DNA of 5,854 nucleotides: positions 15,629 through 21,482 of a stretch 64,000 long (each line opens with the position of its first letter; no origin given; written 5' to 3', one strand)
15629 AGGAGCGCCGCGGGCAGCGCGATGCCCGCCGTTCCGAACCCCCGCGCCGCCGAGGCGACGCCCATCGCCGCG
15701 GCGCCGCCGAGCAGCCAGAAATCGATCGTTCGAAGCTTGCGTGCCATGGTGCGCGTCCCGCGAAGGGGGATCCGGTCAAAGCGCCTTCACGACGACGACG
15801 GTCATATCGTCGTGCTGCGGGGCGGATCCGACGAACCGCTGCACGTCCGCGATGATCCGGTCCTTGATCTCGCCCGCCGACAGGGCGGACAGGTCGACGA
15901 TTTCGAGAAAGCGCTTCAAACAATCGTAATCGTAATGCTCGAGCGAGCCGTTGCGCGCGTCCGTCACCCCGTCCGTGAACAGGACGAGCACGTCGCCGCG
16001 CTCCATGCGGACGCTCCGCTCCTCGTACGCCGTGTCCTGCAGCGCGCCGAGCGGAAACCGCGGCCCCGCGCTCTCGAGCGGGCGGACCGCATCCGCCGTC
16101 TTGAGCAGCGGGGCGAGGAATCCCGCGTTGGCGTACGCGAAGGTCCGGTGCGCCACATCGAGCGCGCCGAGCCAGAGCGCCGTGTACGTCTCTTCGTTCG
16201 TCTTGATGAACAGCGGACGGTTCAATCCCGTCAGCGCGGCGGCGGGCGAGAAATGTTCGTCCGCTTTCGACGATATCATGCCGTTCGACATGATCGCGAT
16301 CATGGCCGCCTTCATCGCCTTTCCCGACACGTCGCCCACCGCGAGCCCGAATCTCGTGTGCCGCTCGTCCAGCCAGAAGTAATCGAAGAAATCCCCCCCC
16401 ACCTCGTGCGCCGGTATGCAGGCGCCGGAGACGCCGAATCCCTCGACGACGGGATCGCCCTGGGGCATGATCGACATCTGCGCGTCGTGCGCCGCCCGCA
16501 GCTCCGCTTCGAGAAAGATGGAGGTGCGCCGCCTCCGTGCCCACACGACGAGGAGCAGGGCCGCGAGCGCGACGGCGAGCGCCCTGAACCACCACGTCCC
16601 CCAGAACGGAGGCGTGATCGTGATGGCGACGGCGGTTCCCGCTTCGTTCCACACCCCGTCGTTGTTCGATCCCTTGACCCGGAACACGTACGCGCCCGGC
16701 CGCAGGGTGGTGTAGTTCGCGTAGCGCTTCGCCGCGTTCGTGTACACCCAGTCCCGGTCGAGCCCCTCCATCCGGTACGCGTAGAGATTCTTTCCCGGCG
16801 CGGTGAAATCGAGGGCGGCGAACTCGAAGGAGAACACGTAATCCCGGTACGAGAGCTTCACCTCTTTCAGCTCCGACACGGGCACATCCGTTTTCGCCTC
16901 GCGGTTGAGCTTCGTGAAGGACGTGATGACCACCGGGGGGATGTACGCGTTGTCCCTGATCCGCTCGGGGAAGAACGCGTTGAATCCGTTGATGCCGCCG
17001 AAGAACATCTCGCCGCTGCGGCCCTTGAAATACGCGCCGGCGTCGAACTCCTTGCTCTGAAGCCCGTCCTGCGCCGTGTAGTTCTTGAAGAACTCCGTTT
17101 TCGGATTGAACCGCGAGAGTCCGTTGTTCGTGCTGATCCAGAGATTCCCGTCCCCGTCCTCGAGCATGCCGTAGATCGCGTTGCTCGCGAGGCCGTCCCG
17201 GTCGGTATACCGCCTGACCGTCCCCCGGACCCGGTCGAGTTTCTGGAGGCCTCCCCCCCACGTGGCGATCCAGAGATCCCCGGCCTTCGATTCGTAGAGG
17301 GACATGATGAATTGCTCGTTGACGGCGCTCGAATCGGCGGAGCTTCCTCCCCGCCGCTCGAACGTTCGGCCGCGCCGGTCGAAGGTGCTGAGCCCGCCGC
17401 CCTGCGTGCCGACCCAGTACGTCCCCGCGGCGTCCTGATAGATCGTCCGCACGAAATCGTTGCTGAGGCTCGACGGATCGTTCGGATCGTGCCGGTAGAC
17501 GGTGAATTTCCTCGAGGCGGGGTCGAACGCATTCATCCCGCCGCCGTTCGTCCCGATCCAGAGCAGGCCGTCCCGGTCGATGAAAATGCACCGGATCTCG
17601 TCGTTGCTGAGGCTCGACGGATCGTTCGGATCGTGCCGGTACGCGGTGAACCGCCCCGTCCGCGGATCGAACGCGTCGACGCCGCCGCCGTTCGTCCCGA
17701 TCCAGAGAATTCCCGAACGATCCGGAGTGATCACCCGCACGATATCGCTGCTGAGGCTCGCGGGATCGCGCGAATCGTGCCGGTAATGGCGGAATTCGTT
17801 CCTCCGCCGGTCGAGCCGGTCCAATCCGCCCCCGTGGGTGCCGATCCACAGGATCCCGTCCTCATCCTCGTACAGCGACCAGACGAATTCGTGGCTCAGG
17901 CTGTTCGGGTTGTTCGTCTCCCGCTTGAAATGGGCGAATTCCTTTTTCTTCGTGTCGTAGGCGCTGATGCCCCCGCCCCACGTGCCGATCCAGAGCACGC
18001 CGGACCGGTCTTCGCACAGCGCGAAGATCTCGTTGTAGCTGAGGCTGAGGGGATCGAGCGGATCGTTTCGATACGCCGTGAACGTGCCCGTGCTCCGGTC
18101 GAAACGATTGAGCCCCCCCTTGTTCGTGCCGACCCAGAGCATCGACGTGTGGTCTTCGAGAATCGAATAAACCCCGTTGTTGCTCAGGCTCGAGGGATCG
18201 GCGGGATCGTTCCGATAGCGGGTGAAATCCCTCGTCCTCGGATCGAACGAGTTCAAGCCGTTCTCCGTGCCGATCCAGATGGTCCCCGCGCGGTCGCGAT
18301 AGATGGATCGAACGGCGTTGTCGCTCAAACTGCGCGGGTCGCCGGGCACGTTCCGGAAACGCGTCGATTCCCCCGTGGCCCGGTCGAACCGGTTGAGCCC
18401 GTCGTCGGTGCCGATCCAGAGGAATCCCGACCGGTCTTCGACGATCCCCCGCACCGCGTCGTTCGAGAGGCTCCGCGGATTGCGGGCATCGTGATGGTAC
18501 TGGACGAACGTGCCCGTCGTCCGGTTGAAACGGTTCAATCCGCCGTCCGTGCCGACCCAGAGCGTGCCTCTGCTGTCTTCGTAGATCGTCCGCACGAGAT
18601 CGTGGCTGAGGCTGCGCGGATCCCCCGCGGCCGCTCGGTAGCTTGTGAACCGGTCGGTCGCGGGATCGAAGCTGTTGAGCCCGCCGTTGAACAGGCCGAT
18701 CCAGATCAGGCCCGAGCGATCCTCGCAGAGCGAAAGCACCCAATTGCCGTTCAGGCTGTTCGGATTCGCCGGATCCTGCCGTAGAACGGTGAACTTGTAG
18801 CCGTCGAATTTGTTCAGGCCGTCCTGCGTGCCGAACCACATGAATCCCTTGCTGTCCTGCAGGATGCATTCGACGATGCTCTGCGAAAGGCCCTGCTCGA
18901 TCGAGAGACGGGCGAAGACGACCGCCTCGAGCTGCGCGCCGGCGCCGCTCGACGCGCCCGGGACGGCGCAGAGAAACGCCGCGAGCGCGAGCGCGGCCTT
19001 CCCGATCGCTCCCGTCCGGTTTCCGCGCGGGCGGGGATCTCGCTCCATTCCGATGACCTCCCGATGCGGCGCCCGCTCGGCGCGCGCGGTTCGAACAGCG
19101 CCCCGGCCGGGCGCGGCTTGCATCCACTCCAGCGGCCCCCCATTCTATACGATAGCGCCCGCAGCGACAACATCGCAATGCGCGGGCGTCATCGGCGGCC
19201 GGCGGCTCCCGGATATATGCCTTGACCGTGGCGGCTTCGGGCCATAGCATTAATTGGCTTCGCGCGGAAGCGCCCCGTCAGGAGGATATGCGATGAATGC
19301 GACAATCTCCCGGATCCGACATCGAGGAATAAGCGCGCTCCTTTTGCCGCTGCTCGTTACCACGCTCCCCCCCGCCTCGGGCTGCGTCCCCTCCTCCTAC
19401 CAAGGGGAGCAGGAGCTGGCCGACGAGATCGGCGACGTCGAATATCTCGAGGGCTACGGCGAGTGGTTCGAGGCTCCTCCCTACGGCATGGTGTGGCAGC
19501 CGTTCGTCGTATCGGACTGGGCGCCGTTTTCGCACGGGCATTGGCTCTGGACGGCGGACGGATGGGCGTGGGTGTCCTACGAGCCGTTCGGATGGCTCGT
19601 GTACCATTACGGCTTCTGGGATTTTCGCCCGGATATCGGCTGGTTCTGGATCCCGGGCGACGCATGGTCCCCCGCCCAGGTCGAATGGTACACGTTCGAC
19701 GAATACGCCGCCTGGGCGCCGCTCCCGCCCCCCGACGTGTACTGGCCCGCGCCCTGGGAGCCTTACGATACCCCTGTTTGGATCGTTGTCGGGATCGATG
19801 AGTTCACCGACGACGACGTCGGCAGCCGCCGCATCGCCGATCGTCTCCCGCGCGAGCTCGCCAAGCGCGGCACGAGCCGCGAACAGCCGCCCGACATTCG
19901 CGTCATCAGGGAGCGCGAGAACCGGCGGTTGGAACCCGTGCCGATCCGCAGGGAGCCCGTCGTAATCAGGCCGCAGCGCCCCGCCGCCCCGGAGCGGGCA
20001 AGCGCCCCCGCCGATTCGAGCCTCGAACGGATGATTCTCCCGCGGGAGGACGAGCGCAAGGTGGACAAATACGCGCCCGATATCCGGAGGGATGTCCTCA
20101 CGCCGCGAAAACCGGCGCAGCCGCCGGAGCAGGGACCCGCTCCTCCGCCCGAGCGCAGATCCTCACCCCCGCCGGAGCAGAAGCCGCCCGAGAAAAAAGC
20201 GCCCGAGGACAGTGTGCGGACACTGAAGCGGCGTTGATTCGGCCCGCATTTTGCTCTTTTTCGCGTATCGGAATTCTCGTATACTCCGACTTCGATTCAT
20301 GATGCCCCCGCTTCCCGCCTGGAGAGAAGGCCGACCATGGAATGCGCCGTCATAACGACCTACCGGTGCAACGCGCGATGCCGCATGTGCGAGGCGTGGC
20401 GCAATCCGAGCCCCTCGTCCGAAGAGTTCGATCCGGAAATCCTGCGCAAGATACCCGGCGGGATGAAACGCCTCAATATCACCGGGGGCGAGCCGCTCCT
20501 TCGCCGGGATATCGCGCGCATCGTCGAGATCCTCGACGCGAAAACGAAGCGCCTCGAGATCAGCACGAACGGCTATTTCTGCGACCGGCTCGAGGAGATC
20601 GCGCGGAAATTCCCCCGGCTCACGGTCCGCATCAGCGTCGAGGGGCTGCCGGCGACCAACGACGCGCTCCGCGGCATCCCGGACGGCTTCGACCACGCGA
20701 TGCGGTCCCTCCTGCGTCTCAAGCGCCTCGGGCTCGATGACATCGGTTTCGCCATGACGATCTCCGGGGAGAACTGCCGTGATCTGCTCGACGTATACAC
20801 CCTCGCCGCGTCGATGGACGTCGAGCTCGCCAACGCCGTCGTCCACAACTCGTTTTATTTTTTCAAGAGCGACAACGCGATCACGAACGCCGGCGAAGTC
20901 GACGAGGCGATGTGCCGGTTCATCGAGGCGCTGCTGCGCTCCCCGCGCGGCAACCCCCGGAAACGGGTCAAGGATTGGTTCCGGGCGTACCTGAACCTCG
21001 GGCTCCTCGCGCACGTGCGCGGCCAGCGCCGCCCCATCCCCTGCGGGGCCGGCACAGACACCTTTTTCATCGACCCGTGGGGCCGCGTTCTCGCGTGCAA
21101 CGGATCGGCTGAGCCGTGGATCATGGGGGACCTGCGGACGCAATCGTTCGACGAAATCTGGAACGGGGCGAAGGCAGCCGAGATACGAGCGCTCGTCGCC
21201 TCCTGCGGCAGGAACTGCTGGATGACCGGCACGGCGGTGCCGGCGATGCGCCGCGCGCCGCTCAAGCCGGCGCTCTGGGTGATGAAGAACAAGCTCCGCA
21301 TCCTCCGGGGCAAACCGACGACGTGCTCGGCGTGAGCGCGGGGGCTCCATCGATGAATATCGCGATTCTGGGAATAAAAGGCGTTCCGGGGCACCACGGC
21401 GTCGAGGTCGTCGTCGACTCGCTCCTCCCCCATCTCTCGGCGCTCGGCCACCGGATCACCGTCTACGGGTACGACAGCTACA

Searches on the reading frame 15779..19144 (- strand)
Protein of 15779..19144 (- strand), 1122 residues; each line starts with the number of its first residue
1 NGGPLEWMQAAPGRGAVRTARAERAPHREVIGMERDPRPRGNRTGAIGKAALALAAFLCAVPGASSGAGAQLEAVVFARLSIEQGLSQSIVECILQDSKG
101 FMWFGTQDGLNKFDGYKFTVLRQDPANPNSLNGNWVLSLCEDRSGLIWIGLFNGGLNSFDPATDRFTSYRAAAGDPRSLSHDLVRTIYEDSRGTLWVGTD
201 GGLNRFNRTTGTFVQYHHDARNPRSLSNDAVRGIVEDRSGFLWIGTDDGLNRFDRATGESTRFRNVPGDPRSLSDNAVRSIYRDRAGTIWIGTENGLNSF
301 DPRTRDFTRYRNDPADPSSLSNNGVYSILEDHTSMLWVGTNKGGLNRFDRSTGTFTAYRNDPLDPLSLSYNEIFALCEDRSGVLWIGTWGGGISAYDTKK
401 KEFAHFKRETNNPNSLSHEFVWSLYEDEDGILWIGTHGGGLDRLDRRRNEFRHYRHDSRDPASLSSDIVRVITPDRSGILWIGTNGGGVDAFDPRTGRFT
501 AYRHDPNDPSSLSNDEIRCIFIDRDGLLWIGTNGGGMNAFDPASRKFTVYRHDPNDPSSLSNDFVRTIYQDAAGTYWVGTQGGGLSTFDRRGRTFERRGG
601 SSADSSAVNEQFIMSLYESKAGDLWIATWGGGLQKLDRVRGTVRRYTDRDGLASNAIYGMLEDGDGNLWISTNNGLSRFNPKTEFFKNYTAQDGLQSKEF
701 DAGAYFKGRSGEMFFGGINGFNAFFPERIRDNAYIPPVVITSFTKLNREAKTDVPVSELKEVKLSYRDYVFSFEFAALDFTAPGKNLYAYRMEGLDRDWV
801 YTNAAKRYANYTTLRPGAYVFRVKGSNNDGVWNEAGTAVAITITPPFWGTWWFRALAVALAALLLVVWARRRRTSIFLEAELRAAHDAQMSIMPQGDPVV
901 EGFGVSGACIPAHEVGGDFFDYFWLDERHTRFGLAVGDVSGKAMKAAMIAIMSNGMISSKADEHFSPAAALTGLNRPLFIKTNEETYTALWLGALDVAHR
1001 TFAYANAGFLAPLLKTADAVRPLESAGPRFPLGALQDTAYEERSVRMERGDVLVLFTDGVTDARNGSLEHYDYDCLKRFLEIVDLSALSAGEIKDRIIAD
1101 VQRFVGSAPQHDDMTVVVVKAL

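Call 45: search_protein_families(library=pfam, proteins=[window:15779-19144:-], max_evalue=0.00001)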
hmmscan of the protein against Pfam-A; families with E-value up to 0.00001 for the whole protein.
window:15779-19144:- (1122 aa): 5 families
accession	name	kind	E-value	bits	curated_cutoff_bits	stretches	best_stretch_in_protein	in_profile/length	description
PF07494.17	Reg_prop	-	6.4e-75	237.8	20.4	0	415-438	1-24/24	Two component regulator propeller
PF07228.17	SpoIIE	-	5.4e-40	137.8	25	1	930-1120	3-190/192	Stage II sporulation protein E (SpoIIE)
PF07495.19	Y_Y_Y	-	1.3e-16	60.6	26.6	1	780-843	2-64/65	Y_Y_Y domain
PF23748.1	Beta-prop_LRRK2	-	9.8e-16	58.1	26.9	0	369-403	272-306/359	LRRK2 beta propeller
PF08450.18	SGL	-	1.7e-10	41.3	26.3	0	209-409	20-223/246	SMP-30/Gluconolactonase/LRE-like region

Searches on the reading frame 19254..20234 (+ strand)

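Call 27: search_protein_families(library=pfam, proteins=[window:19254-20234:+], max_evalue=0.00001)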
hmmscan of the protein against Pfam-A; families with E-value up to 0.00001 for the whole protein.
window:19254-20234:+ (327 aa): 1 family
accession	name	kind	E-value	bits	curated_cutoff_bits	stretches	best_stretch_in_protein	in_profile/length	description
PF20245.3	DUF6600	-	7.3e-29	100.3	27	1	64-159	3-100/102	Family of unknown function (DUF6600)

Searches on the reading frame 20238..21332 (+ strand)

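Call 27: search_protein_families(library=pfam, proteins=[window:20238-21332:+], max_evalue=0.00001)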
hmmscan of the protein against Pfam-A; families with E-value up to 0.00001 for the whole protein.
window:20238-21332:+ (365 aa): 2 families
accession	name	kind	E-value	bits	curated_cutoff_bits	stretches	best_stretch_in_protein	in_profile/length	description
PF04055.27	Radical_SAM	-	1.2e-16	61.8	29.5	1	38-189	1-165/166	Radical SAM superfamily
PF13186.11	SPASM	-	3.1e-10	40.6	21.5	1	269-327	1-66/67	Iron-sulfur cluster-binding domain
